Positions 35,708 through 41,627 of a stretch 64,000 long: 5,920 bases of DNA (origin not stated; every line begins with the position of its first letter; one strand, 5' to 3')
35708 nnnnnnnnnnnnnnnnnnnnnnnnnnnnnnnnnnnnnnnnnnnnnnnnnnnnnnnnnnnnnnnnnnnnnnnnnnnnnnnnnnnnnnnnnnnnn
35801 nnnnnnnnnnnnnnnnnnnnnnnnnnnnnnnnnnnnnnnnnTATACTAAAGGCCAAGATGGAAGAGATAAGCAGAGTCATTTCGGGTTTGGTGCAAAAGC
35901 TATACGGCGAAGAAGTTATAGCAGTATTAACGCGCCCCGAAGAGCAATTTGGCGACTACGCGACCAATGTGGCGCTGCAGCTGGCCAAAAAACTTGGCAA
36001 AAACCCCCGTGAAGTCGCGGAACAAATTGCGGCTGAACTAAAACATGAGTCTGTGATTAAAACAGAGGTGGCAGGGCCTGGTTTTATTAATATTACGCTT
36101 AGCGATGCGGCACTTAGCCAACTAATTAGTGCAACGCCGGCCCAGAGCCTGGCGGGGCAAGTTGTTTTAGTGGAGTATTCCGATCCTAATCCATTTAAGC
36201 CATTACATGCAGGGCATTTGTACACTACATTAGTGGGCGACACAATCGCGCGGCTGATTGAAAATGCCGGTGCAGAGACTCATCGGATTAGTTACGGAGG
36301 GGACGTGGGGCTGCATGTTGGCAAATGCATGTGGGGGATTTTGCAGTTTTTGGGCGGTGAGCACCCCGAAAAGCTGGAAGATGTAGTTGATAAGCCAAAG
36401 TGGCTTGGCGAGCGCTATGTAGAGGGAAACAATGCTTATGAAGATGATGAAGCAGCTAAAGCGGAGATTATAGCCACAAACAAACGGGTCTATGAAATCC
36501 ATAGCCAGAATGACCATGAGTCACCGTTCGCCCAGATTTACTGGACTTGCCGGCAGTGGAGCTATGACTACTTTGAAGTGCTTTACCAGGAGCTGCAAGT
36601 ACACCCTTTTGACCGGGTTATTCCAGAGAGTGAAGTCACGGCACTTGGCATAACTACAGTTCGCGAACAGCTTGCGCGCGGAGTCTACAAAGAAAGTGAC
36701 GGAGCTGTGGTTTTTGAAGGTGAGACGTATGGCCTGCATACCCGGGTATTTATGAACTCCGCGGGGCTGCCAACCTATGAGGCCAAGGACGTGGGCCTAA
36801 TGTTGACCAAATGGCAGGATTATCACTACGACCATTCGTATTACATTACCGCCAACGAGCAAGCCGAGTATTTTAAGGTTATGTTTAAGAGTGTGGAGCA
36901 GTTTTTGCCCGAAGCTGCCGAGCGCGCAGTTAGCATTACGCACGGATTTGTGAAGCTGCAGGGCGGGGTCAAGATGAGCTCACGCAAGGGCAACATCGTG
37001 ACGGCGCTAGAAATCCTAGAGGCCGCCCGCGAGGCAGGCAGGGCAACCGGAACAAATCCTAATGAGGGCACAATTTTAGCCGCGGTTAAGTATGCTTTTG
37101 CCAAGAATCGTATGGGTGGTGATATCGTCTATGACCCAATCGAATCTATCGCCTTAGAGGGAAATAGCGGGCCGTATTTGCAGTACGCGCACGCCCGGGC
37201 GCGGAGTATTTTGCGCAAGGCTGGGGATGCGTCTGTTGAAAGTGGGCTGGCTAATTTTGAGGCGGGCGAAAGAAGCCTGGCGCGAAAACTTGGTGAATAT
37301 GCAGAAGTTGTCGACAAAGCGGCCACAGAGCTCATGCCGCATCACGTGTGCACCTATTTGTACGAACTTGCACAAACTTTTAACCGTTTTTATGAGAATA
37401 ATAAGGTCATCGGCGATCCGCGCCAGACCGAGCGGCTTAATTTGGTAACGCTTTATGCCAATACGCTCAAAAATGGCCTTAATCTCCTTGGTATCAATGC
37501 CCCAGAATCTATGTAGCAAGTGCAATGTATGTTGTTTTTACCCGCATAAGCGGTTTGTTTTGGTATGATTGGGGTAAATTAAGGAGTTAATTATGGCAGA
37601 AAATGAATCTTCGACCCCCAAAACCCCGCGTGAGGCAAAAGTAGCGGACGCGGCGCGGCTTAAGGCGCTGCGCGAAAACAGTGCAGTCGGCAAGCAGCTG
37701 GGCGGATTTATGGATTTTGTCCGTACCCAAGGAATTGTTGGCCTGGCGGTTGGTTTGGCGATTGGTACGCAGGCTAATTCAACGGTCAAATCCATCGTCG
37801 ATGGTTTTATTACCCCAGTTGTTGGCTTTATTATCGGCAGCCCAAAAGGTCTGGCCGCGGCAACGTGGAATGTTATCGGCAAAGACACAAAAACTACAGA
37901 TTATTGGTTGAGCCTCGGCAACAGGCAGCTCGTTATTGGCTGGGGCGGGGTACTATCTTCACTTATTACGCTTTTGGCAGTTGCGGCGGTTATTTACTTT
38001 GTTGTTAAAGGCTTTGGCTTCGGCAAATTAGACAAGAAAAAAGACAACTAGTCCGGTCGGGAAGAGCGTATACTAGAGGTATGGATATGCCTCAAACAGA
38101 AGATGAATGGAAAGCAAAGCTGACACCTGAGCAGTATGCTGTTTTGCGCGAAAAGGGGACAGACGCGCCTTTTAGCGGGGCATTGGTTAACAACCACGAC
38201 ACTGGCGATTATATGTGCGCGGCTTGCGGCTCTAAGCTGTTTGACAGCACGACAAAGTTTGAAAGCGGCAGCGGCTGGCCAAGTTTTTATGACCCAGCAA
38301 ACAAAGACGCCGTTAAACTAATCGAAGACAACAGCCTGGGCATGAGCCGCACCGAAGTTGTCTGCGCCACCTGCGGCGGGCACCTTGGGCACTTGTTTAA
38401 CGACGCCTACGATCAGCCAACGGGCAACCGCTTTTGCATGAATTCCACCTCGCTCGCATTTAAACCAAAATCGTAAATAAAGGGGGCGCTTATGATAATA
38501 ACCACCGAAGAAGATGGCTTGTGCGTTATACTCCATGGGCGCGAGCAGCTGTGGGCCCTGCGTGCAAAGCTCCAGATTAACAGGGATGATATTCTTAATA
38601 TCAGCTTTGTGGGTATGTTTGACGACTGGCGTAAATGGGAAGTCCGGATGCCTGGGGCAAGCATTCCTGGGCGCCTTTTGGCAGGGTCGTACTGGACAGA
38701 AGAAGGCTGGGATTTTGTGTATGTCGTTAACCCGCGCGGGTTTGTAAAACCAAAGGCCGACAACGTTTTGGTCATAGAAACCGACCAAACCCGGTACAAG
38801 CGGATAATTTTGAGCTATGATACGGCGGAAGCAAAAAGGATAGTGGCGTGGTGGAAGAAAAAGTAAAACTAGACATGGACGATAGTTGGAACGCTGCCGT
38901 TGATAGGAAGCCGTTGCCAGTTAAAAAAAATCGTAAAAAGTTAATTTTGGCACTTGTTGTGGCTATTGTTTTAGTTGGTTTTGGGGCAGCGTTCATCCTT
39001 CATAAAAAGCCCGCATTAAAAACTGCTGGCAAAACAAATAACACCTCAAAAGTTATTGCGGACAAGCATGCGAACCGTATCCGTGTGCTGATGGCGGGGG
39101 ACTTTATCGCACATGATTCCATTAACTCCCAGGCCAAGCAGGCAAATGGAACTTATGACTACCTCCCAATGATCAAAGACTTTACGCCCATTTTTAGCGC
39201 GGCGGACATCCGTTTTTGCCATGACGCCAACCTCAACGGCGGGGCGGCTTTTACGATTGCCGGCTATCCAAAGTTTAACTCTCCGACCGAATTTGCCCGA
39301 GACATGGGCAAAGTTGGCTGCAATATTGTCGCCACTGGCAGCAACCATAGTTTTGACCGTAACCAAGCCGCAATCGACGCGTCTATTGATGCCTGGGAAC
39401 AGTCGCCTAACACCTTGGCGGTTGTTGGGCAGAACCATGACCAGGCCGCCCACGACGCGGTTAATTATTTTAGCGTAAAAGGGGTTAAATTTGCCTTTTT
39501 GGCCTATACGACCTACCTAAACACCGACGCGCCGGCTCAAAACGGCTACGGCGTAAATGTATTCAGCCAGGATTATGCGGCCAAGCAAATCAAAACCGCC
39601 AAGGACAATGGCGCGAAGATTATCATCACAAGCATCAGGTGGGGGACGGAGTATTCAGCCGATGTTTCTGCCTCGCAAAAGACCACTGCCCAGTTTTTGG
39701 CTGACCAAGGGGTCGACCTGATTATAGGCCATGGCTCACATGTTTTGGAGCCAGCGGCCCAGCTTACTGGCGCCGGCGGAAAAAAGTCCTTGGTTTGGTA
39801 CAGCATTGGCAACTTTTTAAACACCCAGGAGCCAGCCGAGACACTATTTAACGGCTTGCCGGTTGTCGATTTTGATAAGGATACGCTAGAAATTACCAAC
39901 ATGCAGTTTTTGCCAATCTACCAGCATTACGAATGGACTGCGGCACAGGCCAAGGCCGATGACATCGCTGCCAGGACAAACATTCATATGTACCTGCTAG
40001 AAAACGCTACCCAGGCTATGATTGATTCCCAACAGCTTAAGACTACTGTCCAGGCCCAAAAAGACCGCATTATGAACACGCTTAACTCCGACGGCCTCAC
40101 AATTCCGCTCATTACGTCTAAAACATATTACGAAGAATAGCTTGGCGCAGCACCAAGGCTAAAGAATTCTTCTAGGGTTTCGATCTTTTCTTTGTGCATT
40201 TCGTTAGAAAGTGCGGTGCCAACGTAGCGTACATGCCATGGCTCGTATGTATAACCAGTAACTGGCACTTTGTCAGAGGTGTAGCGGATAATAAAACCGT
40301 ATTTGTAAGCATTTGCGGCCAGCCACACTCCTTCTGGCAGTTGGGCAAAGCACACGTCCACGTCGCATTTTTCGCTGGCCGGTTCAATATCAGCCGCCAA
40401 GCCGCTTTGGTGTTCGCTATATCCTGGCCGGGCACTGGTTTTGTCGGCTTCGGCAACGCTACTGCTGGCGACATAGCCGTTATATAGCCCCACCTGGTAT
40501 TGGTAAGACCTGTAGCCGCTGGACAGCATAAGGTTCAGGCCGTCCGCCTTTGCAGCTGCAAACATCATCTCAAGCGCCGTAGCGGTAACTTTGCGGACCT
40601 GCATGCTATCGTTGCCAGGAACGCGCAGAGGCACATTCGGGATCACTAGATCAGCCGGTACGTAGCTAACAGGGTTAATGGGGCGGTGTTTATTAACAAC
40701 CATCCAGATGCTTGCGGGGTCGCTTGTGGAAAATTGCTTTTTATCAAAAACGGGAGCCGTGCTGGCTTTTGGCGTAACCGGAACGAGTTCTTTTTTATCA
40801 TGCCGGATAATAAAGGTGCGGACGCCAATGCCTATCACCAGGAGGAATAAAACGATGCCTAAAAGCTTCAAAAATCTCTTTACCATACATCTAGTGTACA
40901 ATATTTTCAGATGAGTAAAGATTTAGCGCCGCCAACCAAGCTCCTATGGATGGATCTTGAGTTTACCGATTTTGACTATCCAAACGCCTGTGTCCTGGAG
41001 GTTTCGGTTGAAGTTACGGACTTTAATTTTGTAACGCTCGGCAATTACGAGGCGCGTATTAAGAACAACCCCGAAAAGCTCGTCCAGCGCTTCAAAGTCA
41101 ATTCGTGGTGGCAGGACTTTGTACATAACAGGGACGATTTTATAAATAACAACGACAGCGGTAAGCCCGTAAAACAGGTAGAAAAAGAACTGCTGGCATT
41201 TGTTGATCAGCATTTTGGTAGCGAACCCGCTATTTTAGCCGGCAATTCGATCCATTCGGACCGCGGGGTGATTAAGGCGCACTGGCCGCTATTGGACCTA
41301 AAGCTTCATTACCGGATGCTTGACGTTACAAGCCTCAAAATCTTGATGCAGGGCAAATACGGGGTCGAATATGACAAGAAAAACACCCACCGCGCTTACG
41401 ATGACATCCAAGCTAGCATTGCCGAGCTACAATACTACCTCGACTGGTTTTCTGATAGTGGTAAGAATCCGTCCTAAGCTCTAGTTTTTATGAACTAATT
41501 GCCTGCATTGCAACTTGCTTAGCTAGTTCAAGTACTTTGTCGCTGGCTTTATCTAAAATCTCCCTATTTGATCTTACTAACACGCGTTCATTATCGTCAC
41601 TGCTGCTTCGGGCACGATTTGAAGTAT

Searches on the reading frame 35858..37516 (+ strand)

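Call 35: search_protein_families(library=pfam, proteins=[window:35858-37516:+], max_evalue=0.001)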
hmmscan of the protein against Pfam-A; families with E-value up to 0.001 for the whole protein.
window:35858-37516:+ (552 aa): 3 families
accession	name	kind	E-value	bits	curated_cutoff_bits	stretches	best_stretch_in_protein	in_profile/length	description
PF05746.21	DALR_1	-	8.9e-35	119.7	22.3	1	441-552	1-117/117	DALR anticodon binding domain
PF00750.26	tRNA-synt_1d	-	2.5e-29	102.8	23.3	1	96-403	15-311/349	tRNA synthetases class I (R), catalytic domain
PF03485.21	Arg_tRNA_synt_N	-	2.5e-22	79.7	21.5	1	4-81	7-85/85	Arginyl tRNA synthetase N terminal domain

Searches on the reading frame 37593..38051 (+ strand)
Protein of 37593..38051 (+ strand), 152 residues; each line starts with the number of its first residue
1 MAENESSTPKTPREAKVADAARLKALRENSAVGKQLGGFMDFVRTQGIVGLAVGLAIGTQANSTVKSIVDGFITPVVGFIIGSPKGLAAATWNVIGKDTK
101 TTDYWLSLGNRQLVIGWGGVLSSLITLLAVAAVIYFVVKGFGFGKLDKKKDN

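Call 90: search_protein_families(library=pfam, proteins=[window:37593-38051:+], max_evalue=0.001)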
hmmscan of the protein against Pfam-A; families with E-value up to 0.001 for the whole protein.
window:37593-38051:+ (152 aa): 1 family
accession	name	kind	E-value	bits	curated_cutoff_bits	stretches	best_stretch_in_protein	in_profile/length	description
PF01741.23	MscL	-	1.9e-14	54.5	27.4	1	37-147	3-97/123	Large-conductance mechanosensitive channel, MscL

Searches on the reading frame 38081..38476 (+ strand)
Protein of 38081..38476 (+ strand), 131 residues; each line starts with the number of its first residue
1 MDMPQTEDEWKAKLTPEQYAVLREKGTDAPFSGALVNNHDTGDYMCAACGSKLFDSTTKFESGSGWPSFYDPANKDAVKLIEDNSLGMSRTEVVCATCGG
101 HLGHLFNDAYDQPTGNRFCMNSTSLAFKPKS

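Call 90: search_protein_families(library=pfam, proteins=[window:38081-38476:+], max_evalue=0.001)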
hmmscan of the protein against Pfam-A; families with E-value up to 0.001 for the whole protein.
window:38081-38476:+ (131 aa): 3 families
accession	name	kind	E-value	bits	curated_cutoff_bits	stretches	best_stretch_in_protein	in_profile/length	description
PF01641.26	SelR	-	4.4e-49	165.7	24.9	1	14-129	1-116/116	SelR domain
PF08271.17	Zn_Ribbon_TF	-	5.5e-06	26.3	29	0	35-53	11-29/43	TFIIB zinc-binding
PF24046.1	At4g08330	-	0.00071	20.1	27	0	86-113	72-99/129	At4g08330 beta-tent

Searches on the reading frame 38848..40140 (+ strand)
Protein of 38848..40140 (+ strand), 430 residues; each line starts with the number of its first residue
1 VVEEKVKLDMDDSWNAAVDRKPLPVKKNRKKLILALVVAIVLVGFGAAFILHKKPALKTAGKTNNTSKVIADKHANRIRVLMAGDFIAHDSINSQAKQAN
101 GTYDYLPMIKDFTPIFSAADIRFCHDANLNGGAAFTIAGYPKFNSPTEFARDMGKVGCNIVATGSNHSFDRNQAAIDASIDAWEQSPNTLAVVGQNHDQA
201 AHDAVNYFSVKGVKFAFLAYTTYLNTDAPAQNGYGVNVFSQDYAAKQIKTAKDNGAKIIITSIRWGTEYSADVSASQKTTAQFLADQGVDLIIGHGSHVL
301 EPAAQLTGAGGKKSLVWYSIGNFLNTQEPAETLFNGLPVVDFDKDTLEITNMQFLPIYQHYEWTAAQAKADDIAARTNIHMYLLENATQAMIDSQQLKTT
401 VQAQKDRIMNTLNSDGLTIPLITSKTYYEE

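Call 35: search_protein_families(library=pfam, proteins=[window:38848-40140:+], max_evalue=0.001)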
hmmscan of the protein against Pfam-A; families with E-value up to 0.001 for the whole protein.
window:38848-40140:+ (430 aa): 1 family
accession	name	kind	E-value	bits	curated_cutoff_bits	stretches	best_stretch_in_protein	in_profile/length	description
PF09587.15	PGA_cap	-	3.9e-49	167.9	27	1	80-327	2-255/255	Bacterial capsule synthesis protein PGA_cap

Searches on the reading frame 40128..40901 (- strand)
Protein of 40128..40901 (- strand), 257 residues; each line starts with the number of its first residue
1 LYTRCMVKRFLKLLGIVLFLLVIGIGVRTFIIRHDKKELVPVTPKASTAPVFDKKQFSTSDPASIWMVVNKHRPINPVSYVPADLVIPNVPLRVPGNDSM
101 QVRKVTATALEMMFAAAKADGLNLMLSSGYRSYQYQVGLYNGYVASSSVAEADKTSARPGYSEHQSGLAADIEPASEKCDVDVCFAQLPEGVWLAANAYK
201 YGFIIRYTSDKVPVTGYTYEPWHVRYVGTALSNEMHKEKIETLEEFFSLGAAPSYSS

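Call 90: search_protein_families(library=pfam, proteins=[window:40128-40901:-], max_evalue=0.001)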
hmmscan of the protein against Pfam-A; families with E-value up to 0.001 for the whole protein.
window:40128-40901:- (257 aa): 1 family
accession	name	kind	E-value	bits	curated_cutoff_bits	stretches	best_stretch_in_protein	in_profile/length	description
PF02557.22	VanY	-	9.2e-41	139.2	25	1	101-228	3-131/132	D-alanyl-D-alanine carboxypeptidase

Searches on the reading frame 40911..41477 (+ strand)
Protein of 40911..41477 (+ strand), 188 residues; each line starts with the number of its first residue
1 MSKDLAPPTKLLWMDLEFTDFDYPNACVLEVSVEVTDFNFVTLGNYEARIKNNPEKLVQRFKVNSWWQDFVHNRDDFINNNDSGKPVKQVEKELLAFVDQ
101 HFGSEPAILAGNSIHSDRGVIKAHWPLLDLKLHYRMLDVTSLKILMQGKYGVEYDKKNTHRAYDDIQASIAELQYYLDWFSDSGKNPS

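Call 90: search_protein_families(library=pfam, proteins=[window:40911-41477:+], max_evalue=0.001)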
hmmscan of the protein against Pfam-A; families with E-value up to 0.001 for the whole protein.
window:40911-41477:+ (188 aa): 2 families
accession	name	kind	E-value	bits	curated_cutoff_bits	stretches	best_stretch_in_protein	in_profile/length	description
PF00929.31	RNase_T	-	1.5e-14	55.3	24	1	12-172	1-163/164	Exonuclease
PF16473.11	Rv2179c-like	-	0.00034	20.8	27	1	13-169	4-169/177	3'-5' exoribonuclease Rv2179c-like domain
